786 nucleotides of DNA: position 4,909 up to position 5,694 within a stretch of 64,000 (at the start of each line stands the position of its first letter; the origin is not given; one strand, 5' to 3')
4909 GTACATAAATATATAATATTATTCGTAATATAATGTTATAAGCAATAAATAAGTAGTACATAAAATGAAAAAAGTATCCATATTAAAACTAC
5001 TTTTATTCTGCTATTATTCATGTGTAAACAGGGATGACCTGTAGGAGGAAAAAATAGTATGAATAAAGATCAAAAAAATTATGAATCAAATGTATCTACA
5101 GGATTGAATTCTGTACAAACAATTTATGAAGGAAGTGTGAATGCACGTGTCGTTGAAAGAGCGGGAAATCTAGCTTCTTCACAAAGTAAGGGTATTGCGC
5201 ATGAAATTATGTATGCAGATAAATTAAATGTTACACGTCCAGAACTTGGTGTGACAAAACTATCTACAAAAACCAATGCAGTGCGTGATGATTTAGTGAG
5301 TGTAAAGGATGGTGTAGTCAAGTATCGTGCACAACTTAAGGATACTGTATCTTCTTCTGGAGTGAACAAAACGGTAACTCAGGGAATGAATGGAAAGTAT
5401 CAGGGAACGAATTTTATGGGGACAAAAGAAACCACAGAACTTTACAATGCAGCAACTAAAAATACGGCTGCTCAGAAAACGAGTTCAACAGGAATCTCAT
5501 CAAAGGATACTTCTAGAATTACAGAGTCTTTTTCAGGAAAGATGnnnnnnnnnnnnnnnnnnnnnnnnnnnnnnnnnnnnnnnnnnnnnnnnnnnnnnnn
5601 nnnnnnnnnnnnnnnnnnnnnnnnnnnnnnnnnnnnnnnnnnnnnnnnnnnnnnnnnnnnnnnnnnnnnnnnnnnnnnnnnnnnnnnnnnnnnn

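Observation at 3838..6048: Unassigned divergent gene pair directly upstream of cas9: WYL/WCX-like protein plus a Gly/Ala-zipper membrane-type protein (candidate novel defense or CRISPR-accessory module)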

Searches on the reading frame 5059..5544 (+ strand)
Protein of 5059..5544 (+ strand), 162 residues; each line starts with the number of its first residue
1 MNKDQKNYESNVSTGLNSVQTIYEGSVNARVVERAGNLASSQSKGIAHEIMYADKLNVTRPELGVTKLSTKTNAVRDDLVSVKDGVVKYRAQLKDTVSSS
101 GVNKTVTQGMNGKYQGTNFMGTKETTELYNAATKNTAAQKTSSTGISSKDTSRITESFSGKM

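Call 57: search_solved_structures(query=A4, max_evalue=10, show_alignments=3)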
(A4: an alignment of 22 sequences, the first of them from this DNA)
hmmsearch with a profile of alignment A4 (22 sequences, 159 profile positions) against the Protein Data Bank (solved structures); distinct sequences matched with E-value up to 10: 2.
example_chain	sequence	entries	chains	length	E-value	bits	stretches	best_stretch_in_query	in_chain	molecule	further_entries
1spb_P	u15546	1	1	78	0.0019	21.2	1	53-107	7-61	SUBTILISIN BPN' PROSEGMENT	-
1scj_B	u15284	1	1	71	0.2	14.6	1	57-104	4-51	SUBTILISIN E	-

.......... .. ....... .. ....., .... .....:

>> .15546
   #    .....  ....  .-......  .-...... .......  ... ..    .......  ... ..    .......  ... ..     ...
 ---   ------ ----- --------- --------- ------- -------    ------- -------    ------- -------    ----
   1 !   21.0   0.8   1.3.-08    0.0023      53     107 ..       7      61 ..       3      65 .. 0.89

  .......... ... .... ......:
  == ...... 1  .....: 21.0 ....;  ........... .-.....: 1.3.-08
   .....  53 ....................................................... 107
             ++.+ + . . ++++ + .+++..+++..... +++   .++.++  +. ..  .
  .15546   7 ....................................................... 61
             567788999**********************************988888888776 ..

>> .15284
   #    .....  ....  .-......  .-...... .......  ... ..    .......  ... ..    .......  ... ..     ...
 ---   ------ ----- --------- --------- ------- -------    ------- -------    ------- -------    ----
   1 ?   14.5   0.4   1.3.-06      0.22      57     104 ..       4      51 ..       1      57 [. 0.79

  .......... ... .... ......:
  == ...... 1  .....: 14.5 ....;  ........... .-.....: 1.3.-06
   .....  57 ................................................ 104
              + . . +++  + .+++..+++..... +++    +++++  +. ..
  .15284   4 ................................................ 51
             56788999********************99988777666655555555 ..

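Call 58: find_homologous_proteins(query=A4, max_evalue=0.001)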
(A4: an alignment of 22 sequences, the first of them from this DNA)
Query A4 (22 sequences) (162 aa, profile of the alignment): 389 proteins with E <= 0.001 among 3630 candidates; the best 120 are listed.
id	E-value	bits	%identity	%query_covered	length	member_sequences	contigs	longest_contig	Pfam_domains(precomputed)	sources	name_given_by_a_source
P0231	2.4e-64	234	43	86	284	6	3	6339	-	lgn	-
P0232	2.9e-63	230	42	86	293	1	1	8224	-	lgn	-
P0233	1.4e-62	228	39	72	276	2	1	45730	-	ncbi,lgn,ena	-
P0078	2.4e-62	227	42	86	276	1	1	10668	-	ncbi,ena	-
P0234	3.6e-62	227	40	86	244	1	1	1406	-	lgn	-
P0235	5.0e-62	226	40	86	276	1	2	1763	-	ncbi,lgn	-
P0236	6.9e-62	226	42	83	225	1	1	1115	-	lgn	-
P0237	1.3e-61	225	40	75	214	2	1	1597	-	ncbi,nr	ncbi:MAG: hypothetical protein IJU71_08405, partial [Selenomonadaceae bacterium]|nr:hypothetical pro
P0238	1.8e-61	225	43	86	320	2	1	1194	-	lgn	-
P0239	2.2e-61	224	41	86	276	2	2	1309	-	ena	-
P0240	3.8e-61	223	41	86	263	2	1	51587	-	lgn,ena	-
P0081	4.2e-61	223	41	83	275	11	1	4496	-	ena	-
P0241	4.5e-61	223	41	86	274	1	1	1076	-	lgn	-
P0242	6.7e-61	223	40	83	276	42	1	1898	-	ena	-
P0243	7.0e-61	223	42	98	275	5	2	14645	-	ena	-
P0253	5.6e-60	220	40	85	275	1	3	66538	-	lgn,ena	-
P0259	4.2e-59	217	44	100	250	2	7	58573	-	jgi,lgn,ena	-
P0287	1.2e-57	212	44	95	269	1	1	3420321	-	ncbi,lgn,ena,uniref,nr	ncbi:hypothetical protein [Novisyntrophococcus fermenticellae]|uniref:hypothetical protein n=1 Tax=N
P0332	6.0e-56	207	38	98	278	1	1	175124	-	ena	-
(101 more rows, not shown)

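Call 59: find_related_loci(query=A4, collection=metagenome_contigs, flank=10000)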
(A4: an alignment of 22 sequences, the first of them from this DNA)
Query A4 (162 aa) in metagenome_contigs; peptide patterns used: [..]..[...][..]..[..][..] (x = any residue, [..] = any of these).
142 stretches matched a pattern; 69 encode a relative of the query (tblastn E <= 1e-3); 69 distinct loci.
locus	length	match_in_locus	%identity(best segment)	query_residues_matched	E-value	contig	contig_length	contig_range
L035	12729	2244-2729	99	1-162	1e-105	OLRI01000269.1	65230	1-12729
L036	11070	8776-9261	99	1-162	1e-105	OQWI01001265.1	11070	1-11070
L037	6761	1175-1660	99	1-162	9e-106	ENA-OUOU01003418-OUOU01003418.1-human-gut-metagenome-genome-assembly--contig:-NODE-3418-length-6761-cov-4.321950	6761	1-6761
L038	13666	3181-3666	99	1-162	1e-104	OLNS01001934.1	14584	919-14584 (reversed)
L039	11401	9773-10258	98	1-162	2e-104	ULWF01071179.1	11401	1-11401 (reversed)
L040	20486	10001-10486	98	1-162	3e-104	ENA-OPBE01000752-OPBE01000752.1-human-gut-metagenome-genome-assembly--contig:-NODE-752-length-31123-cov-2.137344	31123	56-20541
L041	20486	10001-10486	96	1-162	6e-102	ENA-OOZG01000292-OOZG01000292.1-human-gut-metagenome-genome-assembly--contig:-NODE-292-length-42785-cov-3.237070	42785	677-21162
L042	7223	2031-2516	94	1-162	4e-99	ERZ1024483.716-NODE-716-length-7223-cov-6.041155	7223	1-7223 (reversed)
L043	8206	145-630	94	1-162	6e-98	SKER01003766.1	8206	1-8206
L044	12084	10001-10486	93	1-162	2e-96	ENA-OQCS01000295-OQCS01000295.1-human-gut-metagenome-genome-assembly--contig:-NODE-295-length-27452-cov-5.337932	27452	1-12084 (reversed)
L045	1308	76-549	85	5-162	1e-93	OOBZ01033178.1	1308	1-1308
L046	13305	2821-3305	93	1-162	7e-84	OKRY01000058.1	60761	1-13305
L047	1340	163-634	93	1-158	4e-78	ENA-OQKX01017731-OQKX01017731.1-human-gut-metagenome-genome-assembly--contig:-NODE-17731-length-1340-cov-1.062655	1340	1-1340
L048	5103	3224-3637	48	23-154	5e-30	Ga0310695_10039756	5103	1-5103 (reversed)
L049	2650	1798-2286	43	2-162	7e-30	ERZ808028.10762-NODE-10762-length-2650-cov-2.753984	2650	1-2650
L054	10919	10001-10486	44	1-162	3e-29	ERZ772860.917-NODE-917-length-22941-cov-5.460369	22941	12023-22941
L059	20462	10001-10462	39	7-154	2e-24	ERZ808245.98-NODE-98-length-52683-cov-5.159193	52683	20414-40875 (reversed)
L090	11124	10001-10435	36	18-162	4e-17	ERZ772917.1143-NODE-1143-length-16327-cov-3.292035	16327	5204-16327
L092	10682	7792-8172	45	42-162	6e-16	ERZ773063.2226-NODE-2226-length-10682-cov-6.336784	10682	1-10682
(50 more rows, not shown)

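Call 60: find_related_loci(query=A4, collection=viral_contigs, flank=10000)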
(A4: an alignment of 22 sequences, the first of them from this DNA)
Query A4 (162 aa) in viral_contigs; peptide patterns used: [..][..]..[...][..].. (x = any residue, [..] = any of these).
26 stretches matched a pattern; 1 encode a relative of the query (tblastn E <= 1e-3); 1 distinct loci.
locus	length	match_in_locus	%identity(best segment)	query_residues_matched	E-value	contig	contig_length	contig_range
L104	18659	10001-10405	45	23-162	7e-24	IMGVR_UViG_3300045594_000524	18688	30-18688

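Call 64: search_protein_families(library=padloc, proteins=[L090:8504-9667:+, L092:840-2258:+], max_evalue=0.0001)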
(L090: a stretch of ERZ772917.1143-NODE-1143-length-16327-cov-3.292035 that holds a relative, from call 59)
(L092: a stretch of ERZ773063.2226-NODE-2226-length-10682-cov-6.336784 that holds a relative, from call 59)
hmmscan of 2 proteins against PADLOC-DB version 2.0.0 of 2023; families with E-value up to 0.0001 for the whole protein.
L090:8504-9667:+ (387 aa): 30 families (the best 25 are shown)
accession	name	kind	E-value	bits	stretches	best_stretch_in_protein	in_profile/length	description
PDLC01608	Cas1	-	1.3e-85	285.3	1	55-339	1-274/276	"CAS-I,CAS-II,CAS-III,CAS-IV,CAS-V,CAS-VI; acquisition_1"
PDLC01248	Cas1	-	9.3e-82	272.7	1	54-374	2-288/289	"CAS-I,CAS-II,CAS-III,CAS-IV,CAS-V,CAS-VI; acquisition_1"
PDLC02025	Cas1d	-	7.5e-79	263.5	1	52-384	1-315/316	-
PDLC00927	Cas1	-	1e-78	262.8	1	54-381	1-327/327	CRISPR-associated endonuclease Cas1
PDLC00928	Cas1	-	2.7e-78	261.1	1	54-374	2-314/315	Cas1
PDLC01743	Cas1c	-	1.3e-77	259.3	1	51-381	4-333/337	-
PDLC00923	Cas1c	-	1.1e-76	256.3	1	52-381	3-337/340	"CRISPR-associated endonuclease Cas1, subtype I-C/DVULG"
PDLC01334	Cas1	-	2.2e-76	255.3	1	53-381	3-334/336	"CAS-I,CAS-II,CAS-III,CAS-IV,CAS-V,CAS-VI; acquisition_1"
PDLC01449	Cas1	-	1.2e-69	232.7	1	52-378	1-285/285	"CAS-I,CAS-II,CAS-III,CAS-IV,CAS-V,CAS-VI; acquisition_1"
PDLC01747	Cas1g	-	1.5e-67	226.4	1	49-380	194-518/523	-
PDLC01249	Cas1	-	9.6e-63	210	1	56-317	2-246/246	"CAS-I,CAS-II,CAS-III,CAS-IV,CAS-V,CAS-VI; acquisition_1"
PDLC01740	Cas1_IIIa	-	1.4e-59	200.6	1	54-376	2-317/331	-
PDLC01742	Cas1b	-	2.1e-51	173.4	1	54-384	4-324/326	-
PDLC02067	Cas1b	-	4.9e-51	172.1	1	49-365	196-512/533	-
PDLC00922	Cas1a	-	3.7e-49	165.6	1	50-365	9-326/347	"CRISPR-associated endonuclease Cas1, subtype MYXAN"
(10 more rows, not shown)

L092:840-2258:+ (472 aa): 39 families (the best 25 are shown)
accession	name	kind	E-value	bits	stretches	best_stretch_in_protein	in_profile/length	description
PDLC02111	Cas7_IIId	-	4e-95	317.1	1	30-462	2-411/417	-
PDLC02112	Cas7_IIId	-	2.7e-72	241.8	1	31-437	3-414/434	-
PDLC02115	Cas7_IIId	-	3.2e-43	146.6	2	37-312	3-277/486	-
PDLC01296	Csm3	-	1.4e-32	111.3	3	110-212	94-191/192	"CAS-III-A,CAS-III-D; effector_G7"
PDLC02107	Cas7_IIId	-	5e-30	102.8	1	43-427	11-417/426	-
PDLC01442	Csm3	-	1.1e-28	98.5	3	257-426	9-179/208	"CAS-III-A,CAS-III-D; effector_G7"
PDLC01016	Csm3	-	1.5e-24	85.5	2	50-205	9-188/189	Csm3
PDLC01017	Csm3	-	3.8e-23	80.5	2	35-91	6-63/257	Csm3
PDLC01015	Csm3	-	9.1e-23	80.1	2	71-203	23-178/178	Csm3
PDLC01613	Csm3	-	1.2e-19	69.9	1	48-206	6-177/177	"CAS-III-A,CAS-III-D; effector_G7"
PDLC01339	Csm3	-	1.7e-17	62.9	1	60-203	10-163/163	"CAS-III-A,CAS-III-D; effector_G7"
PDLC01297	Csm3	-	1.5e-13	49.1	1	37-215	2-193/198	"CAS-III-A,CAS-III-D; effector_G7"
PDLC01724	typeIV_Cas7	-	2.6e-12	45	0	38-110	4-80/329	Csf2_0_IV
PDLC01014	Csm3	-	9e-11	40.3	0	36-93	2-60/203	CRISPR type III-A/MTUBE-associated RAMP protein Csm3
PDLC01441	Cmr4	-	7.3e-10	37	0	62-121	22-81/245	"CAS-III-B,CAS-III-C; effector_G7"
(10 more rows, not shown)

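Call 79: search_protein_families(library=pfam, alignment_id=A4, max_evalue=1)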
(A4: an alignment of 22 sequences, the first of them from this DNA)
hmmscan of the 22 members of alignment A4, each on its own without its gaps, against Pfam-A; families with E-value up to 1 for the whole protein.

A. member 1, seq(162 aa): 1 family
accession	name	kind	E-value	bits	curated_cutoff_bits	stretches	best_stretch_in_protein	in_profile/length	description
PF14362.11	DUF4407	-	0.1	12.3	31.3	1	19-149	101-221/297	Domain of unknown function (DUF4407)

B. families by the number of members that match (of 22 scanned): 15 families
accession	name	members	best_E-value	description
PF10431.15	ClpB_D2-small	2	0.0027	C-terminal, D2-small domain, of ClpB protein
PF13458.12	Peripla_BP_6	1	0.0035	Periplasmic binding protein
PF14748.11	P5CR_dimer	1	0.014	Pyrroline-5-carboxylate reductase dimerisation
PF00549.24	Ligase_CoA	1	0.019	CoA-ligase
PF13180.12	PDZ_2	1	0.028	PDZ domain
PF01212.27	Beta_elim_lyase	1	0.029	Beta-eliminating lyase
PF11868.13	DUF3388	1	0.041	Protein of unknown function (DUF3388)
PF23378.1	DUF7095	1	0.052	Family of unknown function (DUF7095)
PF01250.22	Ribosomal_S6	1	0.057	Ribosomal protein S6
PF20170.4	Plexin_RBD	1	0.069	Plexin cytoplasmic RhoGTPase-binding domain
PF00903.31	Glyoxalase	1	0.075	Glyoxalase/Bleomycin resistance protein/Dioxygenase superfamily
PF14362.11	DUF4407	1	0.1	Domain of unknown function (DUF4407)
PF07862.16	Nif11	1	0.15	Nif11 domain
PF13077.11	DUF3909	1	0.24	Protein of unknown function (DUF3909)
PF24236.1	Tea_helical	1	0.35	Telomere ends associated alpha-helical domain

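Call 88: search_protein_families(library=phrogs, proteins=[L054:8539-9867:-], max_evalue=0.01)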
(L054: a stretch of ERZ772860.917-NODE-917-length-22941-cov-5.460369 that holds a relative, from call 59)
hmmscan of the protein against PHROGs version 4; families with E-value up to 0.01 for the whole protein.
L054:8539-9867:- (442 aa): 0 families

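Call 94: search_protein_families(library=pfam, proteins=[L059:9451-9846:+, L059:7407-8645:+, L054:8539-9867:-], max_evalue=0.01)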
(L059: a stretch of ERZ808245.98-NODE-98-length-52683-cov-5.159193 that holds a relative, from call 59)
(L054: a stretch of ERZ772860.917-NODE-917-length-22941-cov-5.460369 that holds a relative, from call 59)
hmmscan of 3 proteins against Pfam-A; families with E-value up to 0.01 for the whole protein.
L059:9451-9846:+ (131 aa): 0 families

L059:7407-8645:+ (412 aa): 0 families

L054:8539-9867:- (442 aa): 0 families

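Call 95: find_encoding_contigs(protein=P0287, flank=10000, max_places=1)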
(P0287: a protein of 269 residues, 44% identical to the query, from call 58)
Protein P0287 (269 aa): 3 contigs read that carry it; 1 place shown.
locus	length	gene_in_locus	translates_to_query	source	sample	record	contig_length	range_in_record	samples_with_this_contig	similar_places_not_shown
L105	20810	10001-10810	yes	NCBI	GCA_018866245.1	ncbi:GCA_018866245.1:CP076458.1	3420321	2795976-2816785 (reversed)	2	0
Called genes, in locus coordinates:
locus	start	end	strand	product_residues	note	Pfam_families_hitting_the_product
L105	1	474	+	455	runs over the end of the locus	PF01512:Complex1_51K, PF13534:Fer4_17, PF13375:RnfC_N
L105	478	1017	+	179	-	PF00936:BMC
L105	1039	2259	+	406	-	PF04346:EutH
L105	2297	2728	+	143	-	PF06249:EutQ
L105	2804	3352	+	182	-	PF10050:DUF2284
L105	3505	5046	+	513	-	PF00117:GATase, PF07722:Peptidase_C26, PF02540:NAD_synthase (faint), PF03054:tRNA_Me_trans (weak), PF00958:GMP_synt_C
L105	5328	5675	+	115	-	PF01527:HTH_Tnp_1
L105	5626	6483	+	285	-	PF13276:HTH_21, PF00665:rve, PF24764:rva_4 (faint), PF13683:rve_3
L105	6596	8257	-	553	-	-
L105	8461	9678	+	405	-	PF12873:DUF3825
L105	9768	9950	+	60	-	-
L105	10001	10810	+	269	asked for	-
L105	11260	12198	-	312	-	PF01381:HTH_3 (weak)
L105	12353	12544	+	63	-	-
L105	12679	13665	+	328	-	PF19481:DUF6017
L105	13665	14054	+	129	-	PF14657:Arm-DNA-bind_4, PF14659:Phage_int_SAM_3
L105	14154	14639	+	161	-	PF00589:Phage_integrase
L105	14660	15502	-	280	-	PF13408:Zn_ribbon_recom, PF14287:DUF4368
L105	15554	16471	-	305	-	PF00239:Resolvase, PF07508:Recombinase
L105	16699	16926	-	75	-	PF20476:DUF6718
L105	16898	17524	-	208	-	PF04607:RelA_SpoT (weak)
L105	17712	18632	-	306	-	-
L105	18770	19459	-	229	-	-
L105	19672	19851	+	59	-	PF14202:TnpW (weak)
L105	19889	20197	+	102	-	PF12958:DUF3847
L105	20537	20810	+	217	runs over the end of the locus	PF01081:Aldolase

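Call 96: find_encoding_contigs(protein=P0253, flank=10000, max_places=1)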
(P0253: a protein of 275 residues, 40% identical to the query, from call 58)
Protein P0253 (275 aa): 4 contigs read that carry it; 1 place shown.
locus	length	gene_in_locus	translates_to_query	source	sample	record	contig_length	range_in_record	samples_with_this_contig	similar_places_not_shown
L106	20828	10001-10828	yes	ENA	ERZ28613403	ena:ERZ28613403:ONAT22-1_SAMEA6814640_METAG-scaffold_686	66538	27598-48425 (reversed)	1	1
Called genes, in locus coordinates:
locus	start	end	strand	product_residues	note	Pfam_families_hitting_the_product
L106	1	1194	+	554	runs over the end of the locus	PF22335:Cas10-Cmr2_palm2 (weak)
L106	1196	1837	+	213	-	PF03787:RAMPs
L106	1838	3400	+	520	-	PF03787:RAMPs (weak)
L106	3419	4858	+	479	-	PF03787:RAMPs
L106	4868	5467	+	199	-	PF27799:CRISPR-assoc_Csx19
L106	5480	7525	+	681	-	PF03787:RAMPs (weak)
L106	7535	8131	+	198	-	PF05685:Uma2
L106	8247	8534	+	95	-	-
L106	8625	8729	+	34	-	-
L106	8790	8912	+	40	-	-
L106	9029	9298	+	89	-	-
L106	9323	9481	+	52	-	-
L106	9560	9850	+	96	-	-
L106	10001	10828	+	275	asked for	-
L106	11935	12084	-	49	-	-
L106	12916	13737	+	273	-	PF04055:Radical_SAM, PF13353:Fer4_12 (weak)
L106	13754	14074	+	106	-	-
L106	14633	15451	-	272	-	PF02673:BacA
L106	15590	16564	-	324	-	PF13793:Pribosyltran_N, PF00156:Pribosyltran, PF14572:Pribosyl_synth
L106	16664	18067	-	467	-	PF00483:NTP_transferase, PF01128:IspD, PF02348:CTP_transf_3 (weak), PF12804:NTP_transf_3, PF25084:LbH_EIF2B, PF00132:Hexapep (weak), PF25087:GMPPB_C (weak), PF00132:Hexapep, +1 more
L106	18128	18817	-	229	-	PF00392:GntR, PF13412:HTH_24 (faint), PF07729:FCD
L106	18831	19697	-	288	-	PF00288:GHMP_kinases_N, PF08544:GHMP_kinases_C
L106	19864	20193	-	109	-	PF02583:Trns_repr_metal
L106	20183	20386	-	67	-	PF02604:PhdYeFM_antitox (weak)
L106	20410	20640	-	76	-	-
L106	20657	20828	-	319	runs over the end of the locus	PF01544:CorA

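Call 97: find_encoding_contigs(protein=P0259, flank=10000, max_places=1)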
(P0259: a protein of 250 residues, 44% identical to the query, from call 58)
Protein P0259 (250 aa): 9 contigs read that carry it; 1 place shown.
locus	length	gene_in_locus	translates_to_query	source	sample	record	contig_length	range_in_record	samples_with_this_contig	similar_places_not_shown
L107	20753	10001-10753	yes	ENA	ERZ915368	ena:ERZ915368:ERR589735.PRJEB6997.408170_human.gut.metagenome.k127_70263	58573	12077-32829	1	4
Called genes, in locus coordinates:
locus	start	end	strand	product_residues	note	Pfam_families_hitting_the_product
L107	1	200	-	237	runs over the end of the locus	-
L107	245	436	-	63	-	-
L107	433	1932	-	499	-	PF00817:IMS, PF11799:IMS_C (weak)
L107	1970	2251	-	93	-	PF06961:DUF1294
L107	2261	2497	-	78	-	-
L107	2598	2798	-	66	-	-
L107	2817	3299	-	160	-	-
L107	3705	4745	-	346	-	PF02195:ParB_N (weak)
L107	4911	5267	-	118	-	PF00308:Bac_DnaA (weak), PF01695:IstB_IS21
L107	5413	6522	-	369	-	-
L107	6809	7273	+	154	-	PF12844:HTH_19, PF13560:HTH_31, PF01381:HTH_3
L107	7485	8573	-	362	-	-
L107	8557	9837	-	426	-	-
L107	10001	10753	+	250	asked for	-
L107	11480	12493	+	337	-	-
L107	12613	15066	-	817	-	PF09823:DUF2357, PF04411:PDDEXK_7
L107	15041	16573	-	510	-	PF07728:AAA_5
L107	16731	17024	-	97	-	-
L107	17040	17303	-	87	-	PF01844:HNH (weak)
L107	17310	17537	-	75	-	-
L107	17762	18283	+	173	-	-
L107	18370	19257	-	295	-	PF00294:PfkB, PF08543:Phos_pyr_kin (weak)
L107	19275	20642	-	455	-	PF02133:Transp_cyt_pur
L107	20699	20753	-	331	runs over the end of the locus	PF03747:ADP_ribosyl_GH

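Call 98: find_encoding_contigs(protein=P0332, flank=10000, max_places=1)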
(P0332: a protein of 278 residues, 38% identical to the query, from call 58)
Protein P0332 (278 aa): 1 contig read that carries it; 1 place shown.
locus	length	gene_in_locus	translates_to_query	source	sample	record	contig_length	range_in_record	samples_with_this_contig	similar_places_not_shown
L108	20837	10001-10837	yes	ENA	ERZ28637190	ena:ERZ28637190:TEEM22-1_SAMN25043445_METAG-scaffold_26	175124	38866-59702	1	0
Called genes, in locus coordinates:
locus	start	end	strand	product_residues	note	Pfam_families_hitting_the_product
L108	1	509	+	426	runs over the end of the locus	PF01546:Peptidase_M20, PF07687:M20_dimer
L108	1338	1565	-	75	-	PF07872:DUF1659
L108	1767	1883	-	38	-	-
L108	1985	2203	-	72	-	PF11148:DUF2922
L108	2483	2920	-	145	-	-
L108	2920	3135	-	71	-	-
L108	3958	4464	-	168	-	-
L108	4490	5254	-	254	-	-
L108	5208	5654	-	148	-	PF02498:Bro-N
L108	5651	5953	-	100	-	-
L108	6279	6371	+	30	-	-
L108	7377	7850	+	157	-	-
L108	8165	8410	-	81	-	-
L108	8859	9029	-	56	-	-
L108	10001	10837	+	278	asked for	-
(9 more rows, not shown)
